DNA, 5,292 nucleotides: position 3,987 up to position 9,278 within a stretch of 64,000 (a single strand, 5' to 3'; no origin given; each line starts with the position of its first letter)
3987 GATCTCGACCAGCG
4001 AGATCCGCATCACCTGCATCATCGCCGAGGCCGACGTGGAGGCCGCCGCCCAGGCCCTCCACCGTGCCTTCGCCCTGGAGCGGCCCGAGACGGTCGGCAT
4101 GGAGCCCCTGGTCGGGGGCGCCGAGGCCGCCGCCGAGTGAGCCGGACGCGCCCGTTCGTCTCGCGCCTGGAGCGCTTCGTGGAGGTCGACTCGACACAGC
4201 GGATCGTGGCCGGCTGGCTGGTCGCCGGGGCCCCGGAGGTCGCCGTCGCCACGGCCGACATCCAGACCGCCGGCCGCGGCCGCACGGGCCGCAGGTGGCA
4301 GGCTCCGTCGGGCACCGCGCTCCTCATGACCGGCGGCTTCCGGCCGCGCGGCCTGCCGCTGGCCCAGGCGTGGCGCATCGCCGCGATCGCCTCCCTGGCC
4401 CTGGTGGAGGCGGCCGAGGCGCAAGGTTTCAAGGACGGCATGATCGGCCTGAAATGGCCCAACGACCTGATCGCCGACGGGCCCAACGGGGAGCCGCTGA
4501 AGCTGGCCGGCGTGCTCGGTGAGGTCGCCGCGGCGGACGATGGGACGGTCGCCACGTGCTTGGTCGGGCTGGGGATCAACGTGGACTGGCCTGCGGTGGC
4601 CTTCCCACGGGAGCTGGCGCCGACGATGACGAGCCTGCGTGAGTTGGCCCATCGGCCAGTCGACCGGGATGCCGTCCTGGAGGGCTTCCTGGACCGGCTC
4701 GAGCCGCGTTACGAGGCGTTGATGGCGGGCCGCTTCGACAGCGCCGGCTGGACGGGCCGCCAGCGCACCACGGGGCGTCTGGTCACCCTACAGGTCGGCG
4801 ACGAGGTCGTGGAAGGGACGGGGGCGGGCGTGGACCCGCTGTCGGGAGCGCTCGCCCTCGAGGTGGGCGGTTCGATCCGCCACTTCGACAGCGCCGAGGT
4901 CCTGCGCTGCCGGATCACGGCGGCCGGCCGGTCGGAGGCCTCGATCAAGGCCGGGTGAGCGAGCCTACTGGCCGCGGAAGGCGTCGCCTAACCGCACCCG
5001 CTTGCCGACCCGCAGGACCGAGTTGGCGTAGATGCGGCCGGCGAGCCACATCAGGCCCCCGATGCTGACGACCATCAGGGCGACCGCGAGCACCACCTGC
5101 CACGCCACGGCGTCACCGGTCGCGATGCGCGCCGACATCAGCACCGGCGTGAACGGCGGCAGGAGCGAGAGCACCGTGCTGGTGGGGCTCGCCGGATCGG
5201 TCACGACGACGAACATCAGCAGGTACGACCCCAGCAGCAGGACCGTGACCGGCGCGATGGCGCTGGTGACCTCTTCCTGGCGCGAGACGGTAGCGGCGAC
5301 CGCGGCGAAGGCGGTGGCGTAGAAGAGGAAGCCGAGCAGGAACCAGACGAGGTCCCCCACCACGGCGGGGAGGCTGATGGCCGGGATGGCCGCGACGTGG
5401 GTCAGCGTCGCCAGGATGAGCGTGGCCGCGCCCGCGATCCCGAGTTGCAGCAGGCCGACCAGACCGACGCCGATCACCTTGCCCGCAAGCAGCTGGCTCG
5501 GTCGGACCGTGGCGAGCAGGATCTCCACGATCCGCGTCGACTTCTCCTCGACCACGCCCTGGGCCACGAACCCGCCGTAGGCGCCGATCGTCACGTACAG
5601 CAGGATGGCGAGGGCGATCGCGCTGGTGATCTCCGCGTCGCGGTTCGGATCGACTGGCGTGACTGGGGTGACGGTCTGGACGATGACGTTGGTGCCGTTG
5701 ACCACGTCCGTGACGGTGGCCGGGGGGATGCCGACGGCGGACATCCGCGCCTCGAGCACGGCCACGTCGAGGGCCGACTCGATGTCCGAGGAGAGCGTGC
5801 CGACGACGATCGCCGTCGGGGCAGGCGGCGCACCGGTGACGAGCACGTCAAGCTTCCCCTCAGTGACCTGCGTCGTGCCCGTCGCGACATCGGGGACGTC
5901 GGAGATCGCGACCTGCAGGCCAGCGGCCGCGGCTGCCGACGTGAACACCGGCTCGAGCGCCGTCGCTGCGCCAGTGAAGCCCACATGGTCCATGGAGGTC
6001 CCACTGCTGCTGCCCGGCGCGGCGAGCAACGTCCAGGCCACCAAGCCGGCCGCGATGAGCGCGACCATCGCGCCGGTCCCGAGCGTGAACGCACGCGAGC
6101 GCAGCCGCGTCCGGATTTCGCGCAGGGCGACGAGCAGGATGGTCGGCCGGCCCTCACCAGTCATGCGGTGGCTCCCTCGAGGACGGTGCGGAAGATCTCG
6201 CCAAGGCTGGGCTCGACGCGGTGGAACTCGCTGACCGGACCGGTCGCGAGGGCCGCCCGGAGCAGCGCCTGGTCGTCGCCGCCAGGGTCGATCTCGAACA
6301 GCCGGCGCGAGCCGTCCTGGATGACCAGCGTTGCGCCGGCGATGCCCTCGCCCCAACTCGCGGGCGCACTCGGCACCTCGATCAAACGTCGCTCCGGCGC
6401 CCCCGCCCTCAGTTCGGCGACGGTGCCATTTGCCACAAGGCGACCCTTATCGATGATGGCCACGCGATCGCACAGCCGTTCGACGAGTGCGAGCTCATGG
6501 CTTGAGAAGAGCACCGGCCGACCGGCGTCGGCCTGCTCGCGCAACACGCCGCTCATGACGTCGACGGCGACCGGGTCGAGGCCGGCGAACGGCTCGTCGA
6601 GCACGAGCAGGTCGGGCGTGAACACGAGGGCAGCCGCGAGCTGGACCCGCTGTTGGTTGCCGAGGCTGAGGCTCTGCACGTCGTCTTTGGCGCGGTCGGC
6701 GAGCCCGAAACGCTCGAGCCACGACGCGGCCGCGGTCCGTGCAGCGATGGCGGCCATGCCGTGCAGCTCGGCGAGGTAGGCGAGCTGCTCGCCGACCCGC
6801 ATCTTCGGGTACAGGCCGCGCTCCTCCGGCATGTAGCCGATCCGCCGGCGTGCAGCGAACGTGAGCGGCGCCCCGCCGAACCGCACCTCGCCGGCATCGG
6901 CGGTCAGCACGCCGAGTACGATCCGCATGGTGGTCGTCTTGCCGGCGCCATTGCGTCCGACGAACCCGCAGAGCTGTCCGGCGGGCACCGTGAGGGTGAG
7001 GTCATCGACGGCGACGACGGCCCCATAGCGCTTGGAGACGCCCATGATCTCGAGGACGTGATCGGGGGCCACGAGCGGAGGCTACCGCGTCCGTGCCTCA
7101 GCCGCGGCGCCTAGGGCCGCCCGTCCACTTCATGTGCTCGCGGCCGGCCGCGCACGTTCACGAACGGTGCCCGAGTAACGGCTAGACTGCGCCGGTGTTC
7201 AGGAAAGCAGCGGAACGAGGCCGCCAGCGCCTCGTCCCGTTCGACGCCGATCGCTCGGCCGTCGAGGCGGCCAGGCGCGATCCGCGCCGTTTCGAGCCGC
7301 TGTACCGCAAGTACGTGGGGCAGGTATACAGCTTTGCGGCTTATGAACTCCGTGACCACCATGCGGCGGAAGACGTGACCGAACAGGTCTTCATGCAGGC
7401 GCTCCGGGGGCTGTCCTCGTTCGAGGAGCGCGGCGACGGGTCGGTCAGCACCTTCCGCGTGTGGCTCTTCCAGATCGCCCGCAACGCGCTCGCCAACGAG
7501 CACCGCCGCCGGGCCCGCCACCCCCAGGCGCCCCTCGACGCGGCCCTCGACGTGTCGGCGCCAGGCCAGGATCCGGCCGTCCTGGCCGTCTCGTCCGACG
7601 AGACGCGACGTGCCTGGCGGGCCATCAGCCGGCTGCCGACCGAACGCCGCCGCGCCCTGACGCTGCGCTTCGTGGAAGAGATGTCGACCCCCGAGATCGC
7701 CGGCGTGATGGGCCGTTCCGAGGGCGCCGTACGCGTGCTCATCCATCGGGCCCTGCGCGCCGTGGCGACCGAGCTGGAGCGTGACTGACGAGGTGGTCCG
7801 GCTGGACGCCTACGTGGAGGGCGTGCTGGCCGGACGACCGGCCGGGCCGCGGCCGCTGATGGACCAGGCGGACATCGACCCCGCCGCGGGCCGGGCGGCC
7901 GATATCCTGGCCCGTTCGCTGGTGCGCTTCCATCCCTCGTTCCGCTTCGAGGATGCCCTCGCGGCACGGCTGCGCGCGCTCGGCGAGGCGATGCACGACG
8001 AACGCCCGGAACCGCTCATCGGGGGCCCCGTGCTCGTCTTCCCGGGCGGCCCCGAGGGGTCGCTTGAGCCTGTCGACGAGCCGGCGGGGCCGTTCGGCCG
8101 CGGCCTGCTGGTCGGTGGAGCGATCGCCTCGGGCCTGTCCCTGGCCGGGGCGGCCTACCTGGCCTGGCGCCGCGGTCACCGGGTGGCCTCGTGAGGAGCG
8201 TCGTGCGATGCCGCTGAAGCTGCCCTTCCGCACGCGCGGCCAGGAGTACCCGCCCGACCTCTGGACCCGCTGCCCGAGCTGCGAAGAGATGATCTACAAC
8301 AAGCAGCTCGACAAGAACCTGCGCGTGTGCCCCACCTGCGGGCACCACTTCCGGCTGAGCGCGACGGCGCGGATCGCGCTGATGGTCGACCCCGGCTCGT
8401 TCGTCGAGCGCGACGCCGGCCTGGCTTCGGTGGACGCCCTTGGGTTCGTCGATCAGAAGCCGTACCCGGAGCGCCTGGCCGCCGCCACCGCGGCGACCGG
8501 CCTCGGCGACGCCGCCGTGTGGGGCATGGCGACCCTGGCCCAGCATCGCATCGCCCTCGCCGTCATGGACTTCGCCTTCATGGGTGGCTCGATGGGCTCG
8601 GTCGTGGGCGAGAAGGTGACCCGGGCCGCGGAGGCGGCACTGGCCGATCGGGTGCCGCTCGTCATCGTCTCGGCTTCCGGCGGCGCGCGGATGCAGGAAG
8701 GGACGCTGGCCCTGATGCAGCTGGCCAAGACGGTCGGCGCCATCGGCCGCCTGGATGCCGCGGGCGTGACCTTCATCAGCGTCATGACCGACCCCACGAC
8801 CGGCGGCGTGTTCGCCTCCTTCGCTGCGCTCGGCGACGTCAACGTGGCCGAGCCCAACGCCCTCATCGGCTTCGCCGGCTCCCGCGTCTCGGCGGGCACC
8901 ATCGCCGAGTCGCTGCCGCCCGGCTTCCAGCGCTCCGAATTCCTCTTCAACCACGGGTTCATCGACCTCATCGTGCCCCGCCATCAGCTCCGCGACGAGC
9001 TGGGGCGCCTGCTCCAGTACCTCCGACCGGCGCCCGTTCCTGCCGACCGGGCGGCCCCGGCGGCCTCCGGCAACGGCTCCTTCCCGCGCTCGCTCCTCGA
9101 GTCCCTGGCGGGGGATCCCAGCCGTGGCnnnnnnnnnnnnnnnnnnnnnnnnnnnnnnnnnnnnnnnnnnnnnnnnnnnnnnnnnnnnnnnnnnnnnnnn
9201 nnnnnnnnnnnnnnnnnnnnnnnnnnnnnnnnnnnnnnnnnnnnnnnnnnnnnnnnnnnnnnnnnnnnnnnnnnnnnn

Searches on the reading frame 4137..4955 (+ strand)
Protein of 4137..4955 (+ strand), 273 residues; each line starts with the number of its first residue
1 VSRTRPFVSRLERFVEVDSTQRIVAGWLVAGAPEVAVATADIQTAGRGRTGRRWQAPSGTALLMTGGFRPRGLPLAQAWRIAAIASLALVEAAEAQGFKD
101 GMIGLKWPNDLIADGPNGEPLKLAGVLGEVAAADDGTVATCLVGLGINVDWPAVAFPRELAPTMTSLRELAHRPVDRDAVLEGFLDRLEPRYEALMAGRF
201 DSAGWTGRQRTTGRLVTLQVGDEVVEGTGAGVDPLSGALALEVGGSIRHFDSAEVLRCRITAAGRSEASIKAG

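Call 48: search_protein_families(library=pfam, proteins=[window:4137-4955:+], max_evalue=0.01)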
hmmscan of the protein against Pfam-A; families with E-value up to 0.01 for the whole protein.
window:4137-4955:+ (273 aa): 2 families
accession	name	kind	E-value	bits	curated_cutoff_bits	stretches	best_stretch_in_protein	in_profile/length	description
PF03099.24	BPL_LplA_LipB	-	8.7e-12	45.5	21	1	17-148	5-133/133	Biotin/lipoate A/B protein ligase family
PF02237.23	BPL_C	-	0.0041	17.4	21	1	213-255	3-45/48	Biotin protein ligase C terminal domain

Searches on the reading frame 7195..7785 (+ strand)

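Call 48: search_protein_families(library=pfam, proteins=[window:7195-7785:+], max_evalue=0.01)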
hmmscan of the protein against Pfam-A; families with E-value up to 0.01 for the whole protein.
window:7195-7785:+ (197 aa): 5 families
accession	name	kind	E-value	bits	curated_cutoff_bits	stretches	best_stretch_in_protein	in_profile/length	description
PF08281.18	Sigma70_r4_2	-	1.6e-17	63.3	25.7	1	139-189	3-53/54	Sigma-70, region 4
PF04542.20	Sigma70_r2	-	5.5e-13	48.9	24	1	36-108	1-70/71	Sigma-70 region 2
PF04545.22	Sigma70_r4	-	9.2e-11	41.5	24.1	1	143-189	1-47/50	Sigma-70, region 4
PF13384.12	HTH_23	-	1.1e-05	25.5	24.6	1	148-185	2-40/50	Homeodomain-like domain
PF22233.2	PhyR_sigma-like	-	3.9e-05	23.8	27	1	145-191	2-48/50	Response regulator PhyR, sigma-like domain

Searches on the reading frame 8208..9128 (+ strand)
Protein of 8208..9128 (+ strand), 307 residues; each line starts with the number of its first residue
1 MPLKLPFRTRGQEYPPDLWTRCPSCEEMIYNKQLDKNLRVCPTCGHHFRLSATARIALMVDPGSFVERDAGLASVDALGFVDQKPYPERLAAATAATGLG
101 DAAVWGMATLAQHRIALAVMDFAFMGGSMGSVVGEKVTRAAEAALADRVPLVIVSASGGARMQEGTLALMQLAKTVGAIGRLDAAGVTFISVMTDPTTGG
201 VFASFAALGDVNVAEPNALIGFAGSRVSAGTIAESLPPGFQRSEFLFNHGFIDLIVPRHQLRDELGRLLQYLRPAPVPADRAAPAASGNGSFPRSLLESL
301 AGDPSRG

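Call 6: search_protein_families(library=pfam, proteins=[window:8208-9128:+], max_evalue=0.1)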
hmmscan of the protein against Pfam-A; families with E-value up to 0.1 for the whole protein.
window:8208-9128:+ (307 aa): 5 families
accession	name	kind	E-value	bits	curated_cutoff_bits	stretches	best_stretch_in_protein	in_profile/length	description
PF01039.27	Carboxyl_trans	-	2.6e-17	63.1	22.3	1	50-228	8-173/493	Carboxyl transferase domain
PF17848.7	Zn_ribbon_ACC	-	1.7e-11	44.5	24.5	1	19-44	1-26/26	Acetyl-CoA carboxylase zinc finger domain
PF01485.27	IBR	-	0.0056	17.2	24.3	1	19-48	18-51/65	IBR domain, a half RING-finger domain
PF10571.15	UPF0547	-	0.017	15.7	29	0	39-48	15-24/26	Uncharacterised protein family UPF0547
PF08274.17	Zn_Ribbon_YjdM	-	0.033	14.6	30.8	1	21-47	4-28/30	PhnA Zinc-Ribbon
